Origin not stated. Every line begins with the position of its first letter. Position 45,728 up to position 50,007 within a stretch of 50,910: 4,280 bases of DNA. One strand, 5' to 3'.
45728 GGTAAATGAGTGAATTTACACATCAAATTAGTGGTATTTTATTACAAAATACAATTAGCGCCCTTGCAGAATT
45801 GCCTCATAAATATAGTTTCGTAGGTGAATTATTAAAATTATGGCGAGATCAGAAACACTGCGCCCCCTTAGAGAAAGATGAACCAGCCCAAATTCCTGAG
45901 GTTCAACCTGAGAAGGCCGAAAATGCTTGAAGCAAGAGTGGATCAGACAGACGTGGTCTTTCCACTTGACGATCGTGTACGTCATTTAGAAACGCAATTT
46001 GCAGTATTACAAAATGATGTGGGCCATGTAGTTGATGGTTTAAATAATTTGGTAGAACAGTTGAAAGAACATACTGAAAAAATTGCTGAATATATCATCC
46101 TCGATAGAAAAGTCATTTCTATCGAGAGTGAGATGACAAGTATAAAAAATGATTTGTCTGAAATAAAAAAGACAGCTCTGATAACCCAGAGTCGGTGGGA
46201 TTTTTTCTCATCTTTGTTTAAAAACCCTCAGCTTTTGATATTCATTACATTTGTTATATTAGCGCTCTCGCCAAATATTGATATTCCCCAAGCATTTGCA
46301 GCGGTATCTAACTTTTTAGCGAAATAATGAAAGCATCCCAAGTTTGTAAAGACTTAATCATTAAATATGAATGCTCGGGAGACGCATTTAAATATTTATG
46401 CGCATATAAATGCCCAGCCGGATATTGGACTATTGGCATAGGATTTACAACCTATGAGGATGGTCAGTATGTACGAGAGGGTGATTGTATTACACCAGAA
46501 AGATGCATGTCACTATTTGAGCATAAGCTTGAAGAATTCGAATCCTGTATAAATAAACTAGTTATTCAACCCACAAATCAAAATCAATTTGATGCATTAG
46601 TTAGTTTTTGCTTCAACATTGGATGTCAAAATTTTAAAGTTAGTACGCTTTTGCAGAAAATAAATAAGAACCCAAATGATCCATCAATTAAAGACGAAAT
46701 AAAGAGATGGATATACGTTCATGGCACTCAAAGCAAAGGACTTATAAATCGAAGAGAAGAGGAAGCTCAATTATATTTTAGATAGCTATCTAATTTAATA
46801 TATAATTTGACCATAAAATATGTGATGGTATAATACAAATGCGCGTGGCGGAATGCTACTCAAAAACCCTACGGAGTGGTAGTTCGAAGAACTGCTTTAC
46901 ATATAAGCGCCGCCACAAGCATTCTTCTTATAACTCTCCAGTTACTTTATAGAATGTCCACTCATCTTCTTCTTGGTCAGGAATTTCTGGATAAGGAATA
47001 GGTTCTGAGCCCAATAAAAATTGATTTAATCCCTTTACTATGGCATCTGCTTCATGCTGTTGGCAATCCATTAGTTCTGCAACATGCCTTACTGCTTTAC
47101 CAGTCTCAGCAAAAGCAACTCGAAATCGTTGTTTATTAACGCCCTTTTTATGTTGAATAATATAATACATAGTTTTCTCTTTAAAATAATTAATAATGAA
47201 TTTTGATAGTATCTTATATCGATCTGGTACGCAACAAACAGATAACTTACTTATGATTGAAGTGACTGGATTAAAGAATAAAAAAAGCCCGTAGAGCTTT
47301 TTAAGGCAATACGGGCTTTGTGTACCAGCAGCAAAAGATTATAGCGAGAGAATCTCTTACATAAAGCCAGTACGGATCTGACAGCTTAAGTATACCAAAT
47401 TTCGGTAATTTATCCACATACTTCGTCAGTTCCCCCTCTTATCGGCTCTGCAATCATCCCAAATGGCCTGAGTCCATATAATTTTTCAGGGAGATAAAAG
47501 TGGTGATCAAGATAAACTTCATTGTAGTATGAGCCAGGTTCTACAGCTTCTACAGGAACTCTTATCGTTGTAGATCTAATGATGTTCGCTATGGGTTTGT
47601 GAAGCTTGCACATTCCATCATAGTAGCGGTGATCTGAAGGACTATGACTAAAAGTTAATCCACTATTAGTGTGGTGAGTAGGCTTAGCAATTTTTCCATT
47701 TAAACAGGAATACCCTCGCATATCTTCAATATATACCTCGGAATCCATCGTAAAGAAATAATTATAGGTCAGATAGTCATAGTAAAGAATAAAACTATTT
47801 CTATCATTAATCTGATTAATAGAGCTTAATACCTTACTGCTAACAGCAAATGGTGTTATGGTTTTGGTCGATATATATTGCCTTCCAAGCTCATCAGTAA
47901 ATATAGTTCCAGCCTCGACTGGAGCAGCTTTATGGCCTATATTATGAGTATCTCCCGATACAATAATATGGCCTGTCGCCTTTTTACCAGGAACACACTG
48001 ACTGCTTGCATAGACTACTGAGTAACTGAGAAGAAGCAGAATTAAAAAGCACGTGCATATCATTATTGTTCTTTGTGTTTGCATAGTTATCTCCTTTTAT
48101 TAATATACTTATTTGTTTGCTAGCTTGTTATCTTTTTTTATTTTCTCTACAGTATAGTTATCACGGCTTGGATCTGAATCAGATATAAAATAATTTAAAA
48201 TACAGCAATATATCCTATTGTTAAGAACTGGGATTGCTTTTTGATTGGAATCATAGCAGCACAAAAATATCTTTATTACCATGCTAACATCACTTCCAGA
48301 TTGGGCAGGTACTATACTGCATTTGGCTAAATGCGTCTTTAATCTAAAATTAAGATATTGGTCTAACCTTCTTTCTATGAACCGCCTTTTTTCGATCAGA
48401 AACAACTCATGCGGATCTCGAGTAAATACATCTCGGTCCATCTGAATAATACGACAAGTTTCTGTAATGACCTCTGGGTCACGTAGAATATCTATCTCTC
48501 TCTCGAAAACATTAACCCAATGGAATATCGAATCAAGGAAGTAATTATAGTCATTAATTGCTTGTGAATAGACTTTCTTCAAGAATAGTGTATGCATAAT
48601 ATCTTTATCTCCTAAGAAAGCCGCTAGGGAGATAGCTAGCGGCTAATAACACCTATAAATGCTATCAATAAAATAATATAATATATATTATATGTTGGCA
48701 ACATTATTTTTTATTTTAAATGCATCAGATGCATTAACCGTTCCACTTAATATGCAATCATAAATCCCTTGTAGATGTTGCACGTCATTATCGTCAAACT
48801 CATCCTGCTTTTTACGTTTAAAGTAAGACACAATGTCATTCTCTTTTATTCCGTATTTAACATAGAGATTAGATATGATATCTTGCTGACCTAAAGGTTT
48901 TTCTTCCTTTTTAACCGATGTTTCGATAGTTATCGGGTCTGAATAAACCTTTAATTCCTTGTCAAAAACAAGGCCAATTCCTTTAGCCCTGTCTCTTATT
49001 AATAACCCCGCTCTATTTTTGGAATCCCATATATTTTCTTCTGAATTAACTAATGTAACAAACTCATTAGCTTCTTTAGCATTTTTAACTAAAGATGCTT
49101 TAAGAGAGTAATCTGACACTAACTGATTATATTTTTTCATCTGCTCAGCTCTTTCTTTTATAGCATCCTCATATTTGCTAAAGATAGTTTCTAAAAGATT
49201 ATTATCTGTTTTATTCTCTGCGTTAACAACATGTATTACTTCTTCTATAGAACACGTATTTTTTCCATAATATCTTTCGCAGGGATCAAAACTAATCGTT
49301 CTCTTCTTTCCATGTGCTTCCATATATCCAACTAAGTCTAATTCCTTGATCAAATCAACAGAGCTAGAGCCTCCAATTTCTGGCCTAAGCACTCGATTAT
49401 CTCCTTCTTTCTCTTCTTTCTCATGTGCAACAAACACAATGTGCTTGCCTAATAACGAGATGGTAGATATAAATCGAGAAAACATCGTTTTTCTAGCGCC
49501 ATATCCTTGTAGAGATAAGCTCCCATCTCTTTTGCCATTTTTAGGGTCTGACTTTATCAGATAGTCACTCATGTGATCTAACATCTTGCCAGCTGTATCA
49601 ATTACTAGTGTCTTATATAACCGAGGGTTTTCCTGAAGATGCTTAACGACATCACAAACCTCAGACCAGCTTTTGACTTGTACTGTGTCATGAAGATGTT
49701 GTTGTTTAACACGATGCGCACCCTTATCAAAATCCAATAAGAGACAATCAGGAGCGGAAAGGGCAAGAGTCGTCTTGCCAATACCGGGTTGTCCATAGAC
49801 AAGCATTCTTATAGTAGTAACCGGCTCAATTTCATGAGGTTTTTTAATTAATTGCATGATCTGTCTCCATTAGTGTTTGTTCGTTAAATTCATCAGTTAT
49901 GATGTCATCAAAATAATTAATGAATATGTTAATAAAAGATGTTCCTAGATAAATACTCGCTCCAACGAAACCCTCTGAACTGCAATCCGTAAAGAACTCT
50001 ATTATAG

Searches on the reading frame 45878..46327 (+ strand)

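Call 24: search_protein_families(library=pfam, proteins=[window:45878-46327:+], max_evalue=1)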
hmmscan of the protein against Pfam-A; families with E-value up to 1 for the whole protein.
window:45878-46327:+ (149 aa): 16 families
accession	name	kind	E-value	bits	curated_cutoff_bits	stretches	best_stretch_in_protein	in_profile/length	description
PF14712.11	Snapin_Pallidin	-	0.0057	17.5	29.6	1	30-99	18-84/89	Snapin/Pallidin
PF06337.17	DUSP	-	0.0086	16.9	29.3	1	65-119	22-71/77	DUSP domain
PF24073.1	DUF7365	-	0.022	15.4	27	1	30-99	31-100/101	Coiled-coil region of unknown function (DUF7365)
PF02403.27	Seryl_tRNA_N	-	0.041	14.6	28.2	1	16-96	17-100/108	Seryl-tRNA synthetase N-terminal domain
PF01920.25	Prefoldin_2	-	0.041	14.3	27.6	0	67-99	2-34/106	Prefoldin subunit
PF04513.17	Baculo_PEP_C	-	0.047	14.2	38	1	25-98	31-106/140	Baculovirus polyhedron envelope protein, PEP, C terminus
PF05531.17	NPV_P10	-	0.051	14.5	29.8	1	33-84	12-63/75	Nucleopolyhedrovirus P10 protein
PF04799.18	Fzo_mitofusin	-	0.056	13.4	27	1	35-99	97-158/161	fzo-like conserved region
PF00170.26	bZIP_1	-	0.062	13.8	27.6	0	71-99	27-55/64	bZIP transcription factor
PF25014.1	NET2A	-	0.064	13.5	33.1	1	22-86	150-214/235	NET2A-like domain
PF20379.3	DUF6674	-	0.076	13.1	28.5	1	36-99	26-88/251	Family of unknown function (DUF6674)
PF06401.16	Alpha-2-MRAP_C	-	0.079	13.4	24.3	1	52-98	21-64/213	Alpha-2-macroglobulin RAP, C-terminal domain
PF07889.17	DUF1664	-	0.12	12.9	34.6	1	33-99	42-109/124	Protein of unknown function (DUF1664)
PF18265.6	Nas2_N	-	0.18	12.2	23.2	0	33-62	48-77/79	Nas2 N_terminal domain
PF16378.10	DUF4988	-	0.26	11.5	30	0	27-62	5-36/183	Domain of unknown function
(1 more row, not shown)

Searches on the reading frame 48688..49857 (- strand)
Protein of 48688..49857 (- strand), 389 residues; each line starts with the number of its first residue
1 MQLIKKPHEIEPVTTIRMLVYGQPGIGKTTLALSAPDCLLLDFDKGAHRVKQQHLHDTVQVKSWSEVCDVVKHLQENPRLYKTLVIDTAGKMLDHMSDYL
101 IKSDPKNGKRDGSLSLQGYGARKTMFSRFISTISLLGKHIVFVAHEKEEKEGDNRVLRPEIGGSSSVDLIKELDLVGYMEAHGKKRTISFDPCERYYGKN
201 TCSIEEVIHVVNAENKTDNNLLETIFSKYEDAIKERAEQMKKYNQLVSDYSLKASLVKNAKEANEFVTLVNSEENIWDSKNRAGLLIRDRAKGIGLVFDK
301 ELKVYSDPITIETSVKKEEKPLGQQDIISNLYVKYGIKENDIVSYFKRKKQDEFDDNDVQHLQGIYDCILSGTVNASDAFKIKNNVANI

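Call 24: search_protein_families(library=pfam, proteins=[window:48688-49857:-], max_evalue=1)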
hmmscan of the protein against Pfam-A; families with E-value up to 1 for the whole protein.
window:48688-49857:- (389 aa): 6 families
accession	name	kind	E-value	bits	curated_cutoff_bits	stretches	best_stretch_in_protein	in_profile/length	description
PF13479.12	AAA_24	-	5.9e-48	163.7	27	1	16-202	3-195/195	AAA domain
PF13481.12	AAA_25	-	0.006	16.7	27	1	18-38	36-56/195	AAA domain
PF00004.35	AAA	-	0.044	14.7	21.2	1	18-34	1-17/131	ATPase family associated with various cellular activities (AAA)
PF13191.12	AAA_16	-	0.092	13.7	32.6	1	18-34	27-43/167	AAA ATPase domain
PF13401.12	AAA_22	-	0.13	13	27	1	18-35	8-25/130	AAA domain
PF20720.3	nSTAND3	-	0.13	12.4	27.2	1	19-33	21-35/155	Novel STAND NTPase 3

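Call 91: search_protein_families(library=phrogs, proteins=[window:48688-49857:-], max_evalue=0.1)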
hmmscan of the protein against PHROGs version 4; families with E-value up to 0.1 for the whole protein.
window:48688-49857:- (389 aa): 9 families
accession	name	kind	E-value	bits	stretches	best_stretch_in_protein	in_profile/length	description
phrog_124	-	DNA, RNA and nucleotide metabolism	3.3e-53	182.4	1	2-318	27-346/382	Sak4-like ssDNA annealing protein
phrog_14754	-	unknown function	1.2e-13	52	1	13-97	14-95/98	-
phrog_3657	-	unknown function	2.4e-05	24.6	1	314-385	187-258/289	-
phrog_1366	-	unknown function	0.0001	22.9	1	13-154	12-163/307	-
phrog_5484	-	DNA, RNA and nucleotide metabolism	0.00027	21.6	1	17-96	30-109/239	DnaA-like replication initiation protein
phrog_168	-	DNA, RNA and nucleotide metabolism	0.0095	16.6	0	17-33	44-60/314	clamp loader of DNA polymerase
phrog_6891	-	other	0.014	16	0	11-33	38-60/310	ATPase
phrog_5846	-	DNA, RNA and nucleotide metabolism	0.021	15.1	1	18-99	41-113/380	clamp loader of DNA polymerase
phrog_37859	-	unknown function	0.092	13.9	0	204-256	17-65/94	-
